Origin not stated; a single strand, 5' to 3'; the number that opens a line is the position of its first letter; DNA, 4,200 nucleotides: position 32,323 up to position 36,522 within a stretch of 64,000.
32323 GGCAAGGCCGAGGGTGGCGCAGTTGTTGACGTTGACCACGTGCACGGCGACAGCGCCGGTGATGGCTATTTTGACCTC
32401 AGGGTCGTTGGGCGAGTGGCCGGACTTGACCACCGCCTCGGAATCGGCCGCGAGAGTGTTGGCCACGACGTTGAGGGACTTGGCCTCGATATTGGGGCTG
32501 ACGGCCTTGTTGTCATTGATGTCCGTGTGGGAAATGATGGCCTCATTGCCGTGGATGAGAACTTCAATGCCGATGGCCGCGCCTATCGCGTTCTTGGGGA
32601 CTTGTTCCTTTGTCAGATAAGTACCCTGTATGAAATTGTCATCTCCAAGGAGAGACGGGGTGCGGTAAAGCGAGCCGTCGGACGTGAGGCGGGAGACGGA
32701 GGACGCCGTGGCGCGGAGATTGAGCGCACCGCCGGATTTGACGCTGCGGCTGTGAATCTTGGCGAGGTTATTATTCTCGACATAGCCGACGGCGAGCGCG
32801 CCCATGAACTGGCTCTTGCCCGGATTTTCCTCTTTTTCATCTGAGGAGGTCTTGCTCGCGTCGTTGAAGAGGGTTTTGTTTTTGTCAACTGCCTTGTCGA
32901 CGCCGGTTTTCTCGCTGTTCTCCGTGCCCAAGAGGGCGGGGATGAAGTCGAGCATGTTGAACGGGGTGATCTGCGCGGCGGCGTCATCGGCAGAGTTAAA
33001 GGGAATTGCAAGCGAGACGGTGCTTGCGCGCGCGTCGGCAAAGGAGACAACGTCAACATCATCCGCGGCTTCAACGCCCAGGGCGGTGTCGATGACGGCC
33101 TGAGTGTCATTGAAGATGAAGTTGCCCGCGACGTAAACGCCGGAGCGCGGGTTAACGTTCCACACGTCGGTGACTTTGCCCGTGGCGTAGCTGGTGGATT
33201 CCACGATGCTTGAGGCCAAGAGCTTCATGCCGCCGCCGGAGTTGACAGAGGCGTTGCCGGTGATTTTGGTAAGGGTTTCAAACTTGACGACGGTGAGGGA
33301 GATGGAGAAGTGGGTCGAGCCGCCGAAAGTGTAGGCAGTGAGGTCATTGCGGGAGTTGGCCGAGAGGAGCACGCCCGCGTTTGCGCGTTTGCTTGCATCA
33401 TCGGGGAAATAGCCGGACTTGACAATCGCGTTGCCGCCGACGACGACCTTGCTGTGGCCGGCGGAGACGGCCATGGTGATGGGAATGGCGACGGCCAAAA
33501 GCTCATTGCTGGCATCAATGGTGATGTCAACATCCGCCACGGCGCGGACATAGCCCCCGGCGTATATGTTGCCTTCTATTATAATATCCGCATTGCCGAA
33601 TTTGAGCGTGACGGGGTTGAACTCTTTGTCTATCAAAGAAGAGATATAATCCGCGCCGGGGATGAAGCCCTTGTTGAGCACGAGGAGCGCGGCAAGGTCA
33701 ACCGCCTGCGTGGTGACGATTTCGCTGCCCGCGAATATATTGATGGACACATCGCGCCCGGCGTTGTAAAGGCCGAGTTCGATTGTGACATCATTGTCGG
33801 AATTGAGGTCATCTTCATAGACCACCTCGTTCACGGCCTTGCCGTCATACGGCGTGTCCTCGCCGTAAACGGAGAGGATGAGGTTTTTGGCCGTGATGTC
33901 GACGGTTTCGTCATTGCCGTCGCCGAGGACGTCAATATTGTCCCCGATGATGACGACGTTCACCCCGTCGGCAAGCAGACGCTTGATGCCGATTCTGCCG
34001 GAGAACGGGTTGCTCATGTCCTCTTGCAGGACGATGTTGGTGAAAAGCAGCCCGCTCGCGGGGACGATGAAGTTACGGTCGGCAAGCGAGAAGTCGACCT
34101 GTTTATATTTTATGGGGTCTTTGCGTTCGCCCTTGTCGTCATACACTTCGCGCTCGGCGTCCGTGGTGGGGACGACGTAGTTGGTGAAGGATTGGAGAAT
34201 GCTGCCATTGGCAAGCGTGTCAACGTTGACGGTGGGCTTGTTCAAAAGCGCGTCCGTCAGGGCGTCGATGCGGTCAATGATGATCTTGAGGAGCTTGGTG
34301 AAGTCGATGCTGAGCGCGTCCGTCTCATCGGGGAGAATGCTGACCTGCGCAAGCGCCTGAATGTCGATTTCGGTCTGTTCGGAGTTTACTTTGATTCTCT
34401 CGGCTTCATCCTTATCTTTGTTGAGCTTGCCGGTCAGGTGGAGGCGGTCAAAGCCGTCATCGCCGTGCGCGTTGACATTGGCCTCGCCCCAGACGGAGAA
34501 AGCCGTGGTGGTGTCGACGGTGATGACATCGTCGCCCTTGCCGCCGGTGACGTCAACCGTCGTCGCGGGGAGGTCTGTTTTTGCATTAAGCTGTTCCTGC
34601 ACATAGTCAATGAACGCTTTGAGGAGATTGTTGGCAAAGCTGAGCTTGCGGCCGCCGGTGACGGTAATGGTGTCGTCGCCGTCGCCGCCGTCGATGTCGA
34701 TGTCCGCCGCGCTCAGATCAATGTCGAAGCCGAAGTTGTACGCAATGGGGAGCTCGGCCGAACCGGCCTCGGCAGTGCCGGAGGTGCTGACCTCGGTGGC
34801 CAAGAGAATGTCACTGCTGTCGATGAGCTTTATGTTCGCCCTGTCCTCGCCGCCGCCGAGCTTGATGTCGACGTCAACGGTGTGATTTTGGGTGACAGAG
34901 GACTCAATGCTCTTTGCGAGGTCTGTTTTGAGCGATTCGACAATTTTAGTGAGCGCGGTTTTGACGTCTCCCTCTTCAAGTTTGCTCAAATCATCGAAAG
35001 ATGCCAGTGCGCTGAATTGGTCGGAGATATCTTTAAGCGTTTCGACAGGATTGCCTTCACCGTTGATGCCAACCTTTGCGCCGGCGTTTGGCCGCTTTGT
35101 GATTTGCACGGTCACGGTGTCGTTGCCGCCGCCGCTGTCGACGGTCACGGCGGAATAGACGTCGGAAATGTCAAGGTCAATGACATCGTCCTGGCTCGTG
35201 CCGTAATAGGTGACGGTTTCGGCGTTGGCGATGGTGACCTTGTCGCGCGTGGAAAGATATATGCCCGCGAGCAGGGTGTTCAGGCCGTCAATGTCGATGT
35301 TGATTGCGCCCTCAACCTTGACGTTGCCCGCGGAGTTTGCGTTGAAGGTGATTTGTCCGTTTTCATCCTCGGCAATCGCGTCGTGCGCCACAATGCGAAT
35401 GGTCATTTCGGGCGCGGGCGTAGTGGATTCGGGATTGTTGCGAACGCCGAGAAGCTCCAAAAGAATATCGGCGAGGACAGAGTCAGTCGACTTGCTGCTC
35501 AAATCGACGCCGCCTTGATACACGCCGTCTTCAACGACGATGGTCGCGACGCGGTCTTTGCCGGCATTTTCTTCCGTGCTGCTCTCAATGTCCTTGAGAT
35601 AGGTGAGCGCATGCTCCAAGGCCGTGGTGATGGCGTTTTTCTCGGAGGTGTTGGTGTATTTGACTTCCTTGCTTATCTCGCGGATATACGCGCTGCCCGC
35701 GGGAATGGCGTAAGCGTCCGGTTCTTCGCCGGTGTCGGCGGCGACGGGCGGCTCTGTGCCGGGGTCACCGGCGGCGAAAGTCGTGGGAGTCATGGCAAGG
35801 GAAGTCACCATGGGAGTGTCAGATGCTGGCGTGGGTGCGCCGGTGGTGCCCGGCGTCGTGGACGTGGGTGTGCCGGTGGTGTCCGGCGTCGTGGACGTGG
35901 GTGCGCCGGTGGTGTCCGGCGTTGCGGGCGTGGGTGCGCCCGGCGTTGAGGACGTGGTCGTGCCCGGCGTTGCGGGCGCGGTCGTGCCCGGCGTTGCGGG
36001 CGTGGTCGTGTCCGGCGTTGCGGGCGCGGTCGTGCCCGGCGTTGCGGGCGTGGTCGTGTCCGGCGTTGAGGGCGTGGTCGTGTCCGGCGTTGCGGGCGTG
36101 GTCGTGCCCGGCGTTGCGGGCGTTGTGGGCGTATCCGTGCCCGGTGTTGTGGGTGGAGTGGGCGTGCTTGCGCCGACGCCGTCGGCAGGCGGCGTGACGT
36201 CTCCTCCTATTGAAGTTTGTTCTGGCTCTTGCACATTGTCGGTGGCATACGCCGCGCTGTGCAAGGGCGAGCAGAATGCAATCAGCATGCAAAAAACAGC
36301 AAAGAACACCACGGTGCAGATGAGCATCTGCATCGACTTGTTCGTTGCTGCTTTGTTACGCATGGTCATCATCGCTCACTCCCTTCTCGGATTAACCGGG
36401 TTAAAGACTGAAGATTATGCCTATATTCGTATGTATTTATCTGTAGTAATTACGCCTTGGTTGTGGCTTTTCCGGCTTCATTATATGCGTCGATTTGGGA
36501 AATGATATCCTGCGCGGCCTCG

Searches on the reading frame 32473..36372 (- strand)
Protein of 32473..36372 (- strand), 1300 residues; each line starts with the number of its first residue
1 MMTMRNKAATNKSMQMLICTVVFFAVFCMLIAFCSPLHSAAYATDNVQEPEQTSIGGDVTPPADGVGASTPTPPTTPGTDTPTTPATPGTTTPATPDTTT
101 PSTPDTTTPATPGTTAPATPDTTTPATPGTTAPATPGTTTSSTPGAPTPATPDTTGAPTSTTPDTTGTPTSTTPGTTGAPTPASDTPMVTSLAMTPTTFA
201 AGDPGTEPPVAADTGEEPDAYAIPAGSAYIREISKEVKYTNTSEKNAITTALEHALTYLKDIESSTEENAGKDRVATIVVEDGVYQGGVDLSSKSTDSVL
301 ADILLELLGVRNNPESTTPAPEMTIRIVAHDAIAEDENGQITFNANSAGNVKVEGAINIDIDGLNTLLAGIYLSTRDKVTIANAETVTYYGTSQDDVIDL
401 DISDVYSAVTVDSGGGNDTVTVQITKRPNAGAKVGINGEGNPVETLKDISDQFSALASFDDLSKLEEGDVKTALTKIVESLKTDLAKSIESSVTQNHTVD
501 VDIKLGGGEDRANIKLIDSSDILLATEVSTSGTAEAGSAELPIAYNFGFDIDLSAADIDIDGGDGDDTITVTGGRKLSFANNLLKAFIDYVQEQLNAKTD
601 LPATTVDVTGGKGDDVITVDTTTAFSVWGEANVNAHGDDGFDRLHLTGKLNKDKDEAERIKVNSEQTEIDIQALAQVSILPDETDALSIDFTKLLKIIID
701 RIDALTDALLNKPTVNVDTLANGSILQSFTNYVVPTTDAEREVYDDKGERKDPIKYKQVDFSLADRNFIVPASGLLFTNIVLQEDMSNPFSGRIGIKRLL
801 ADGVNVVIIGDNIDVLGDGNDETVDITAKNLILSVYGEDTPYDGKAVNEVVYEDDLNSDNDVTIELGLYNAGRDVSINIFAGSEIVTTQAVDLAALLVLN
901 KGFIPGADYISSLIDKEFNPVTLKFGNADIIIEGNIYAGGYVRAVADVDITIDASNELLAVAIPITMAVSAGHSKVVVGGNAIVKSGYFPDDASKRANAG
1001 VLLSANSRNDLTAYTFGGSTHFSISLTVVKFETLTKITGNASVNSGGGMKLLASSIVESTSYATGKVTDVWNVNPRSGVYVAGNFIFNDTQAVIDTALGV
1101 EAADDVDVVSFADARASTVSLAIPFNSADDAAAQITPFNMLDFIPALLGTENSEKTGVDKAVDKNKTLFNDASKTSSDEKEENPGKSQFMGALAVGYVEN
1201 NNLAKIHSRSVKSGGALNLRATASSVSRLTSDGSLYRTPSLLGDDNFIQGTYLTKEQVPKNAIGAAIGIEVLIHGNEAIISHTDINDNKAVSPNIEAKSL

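Call 34: find_related_loci(query=A2, collection=metagenome_contigs, flank=6000)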
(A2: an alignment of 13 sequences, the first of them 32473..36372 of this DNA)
Query A2 (1300 aa) in metagenome_contigs; peptide patterns used: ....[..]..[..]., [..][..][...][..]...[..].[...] (x = any residue, [..] = any of these).
143 stretches matched a pattern; 28 encode a relative of the query (tblastn E <= 1e-3); 27 distinct loci.
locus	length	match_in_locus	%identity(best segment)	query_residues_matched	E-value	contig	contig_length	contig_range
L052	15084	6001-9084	36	184-1288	0e+0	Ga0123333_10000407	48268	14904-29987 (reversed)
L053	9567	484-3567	36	184-1288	0e+0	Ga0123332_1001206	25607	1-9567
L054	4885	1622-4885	32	46-1176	5e-135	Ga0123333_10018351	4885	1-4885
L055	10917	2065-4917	29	221-1238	5e-78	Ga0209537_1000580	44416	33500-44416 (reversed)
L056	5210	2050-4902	29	221-1238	3e-78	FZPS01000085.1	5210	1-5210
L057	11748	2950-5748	29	216-1239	3e-75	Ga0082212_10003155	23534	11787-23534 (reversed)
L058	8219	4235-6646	30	153-1047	4e-74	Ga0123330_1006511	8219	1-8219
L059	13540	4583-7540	28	187-1238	7e-70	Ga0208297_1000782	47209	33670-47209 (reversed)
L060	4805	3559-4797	34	151-579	8e-35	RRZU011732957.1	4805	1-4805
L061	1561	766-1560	35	146-418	1e-27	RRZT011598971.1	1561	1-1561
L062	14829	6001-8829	24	225-1120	2e-22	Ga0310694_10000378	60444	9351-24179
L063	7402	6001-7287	28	238-780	8e-22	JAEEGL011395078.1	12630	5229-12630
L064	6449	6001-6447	38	221-398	5e-21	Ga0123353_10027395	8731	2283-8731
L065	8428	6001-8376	24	245-1164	2e-18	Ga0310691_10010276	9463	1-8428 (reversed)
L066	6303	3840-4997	27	554-980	8e-18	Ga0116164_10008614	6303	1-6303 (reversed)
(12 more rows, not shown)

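Call 40: search_protein_families(library=pfam, proteins=[L060:728-3235:+], max_evalue=0.001)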
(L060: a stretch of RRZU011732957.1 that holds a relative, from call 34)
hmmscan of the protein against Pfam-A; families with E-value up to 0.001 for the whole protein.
L060:728-3235:+ (836 aa): 2 families
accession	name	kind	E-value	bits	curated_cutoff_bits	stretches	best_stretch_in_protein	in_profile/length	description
PF00196.25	GerE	-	6.3e-15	55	23.5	1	779-830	2-53/57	Bacterial regulatory proteins, luxR family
PF13401.12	AAA_22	-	6.7e-06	26.9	27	1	38-162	8-121/130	AAA domain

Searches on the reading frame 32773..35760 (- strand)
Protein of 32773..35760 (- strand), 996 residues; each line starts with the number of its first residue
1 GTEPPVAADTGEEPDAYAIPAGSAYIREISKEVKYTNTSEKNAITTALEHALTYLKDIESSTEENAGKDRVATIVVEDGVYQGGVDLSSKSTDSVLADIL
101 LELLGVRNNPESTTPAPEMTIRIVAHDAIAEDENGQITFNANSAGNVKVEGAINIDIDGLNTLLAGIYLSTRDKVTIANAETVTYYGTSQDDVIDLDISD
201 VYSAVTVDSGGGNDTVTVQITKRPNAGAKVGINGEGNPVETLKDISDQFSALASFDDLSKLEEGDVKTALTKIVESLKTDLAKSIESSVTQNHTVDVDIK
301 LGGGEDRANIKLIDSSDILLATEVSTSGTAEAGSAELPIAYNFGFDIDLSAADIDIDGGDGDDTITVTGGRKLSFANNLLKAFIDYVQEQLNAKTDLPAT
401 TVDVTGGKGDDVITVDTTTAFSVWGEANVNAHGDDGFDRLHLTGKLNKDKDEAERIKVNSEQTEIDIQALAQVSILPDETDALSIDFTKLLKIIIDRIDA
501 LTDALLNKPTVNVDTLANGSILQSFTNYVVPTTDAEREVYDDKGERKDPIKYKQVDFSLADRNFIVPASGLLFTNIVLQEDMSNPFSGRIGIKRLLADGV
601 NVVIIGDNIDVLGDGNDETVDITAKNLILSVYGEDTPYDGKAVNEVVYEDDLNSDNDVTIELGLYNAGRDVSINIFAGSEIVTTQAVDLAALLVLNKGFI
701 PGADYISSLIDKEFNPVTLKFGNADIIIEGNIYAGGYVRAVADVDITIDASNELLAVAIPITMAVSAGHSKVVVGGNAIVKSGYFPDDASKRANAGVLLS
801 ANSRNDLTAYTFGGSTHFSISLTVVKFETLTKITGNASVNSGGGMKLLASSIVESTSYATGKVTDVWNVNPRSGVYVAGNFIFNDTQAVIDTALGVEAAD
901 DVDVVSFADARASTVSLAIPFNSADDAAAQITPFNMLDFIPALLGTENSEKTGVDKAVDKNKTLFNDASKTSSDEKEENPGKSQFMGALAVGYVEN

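Call 81: search_protein_representatives(protein=window:32773-35760:-)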
Query: 996 residues. Proteins with E-value up to 0.001 (for the whole library): 94; up to 1e-10: 60; up to 1e-30: 30. The best 94 are listed.
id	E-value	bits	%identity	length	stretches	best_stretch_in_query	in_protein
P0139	1.8e-257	873.7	53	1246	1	13-996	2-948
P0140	5.4e-254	862.3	47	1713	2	3-996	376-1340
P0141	1.1e-174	599.8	42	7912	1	11-995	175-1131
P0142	2.2e-156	539.3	39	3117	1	8-995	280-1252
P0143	1.2e-155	536.8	52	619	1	13-657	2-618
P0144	1.3e-132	460.6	43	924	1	5-751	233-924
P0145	4.3e-114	399.3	36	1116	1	11-995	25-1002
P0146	7.8e-108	378.6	36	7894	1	10-995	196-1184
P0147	3.0e-99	350.2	39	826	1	11-706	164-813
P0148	6.2e-97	342.5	44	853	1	4-657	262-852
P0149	2.5e-95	337.2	32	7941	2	13-994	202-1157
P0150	5.0e-95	336.2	38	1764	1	11-996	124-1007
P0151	7.6e-67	243.0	42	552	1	10-419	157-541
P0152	4.9e-64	233.7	57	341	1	3-245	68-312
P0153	2.3e-62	228.2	33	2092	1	3-993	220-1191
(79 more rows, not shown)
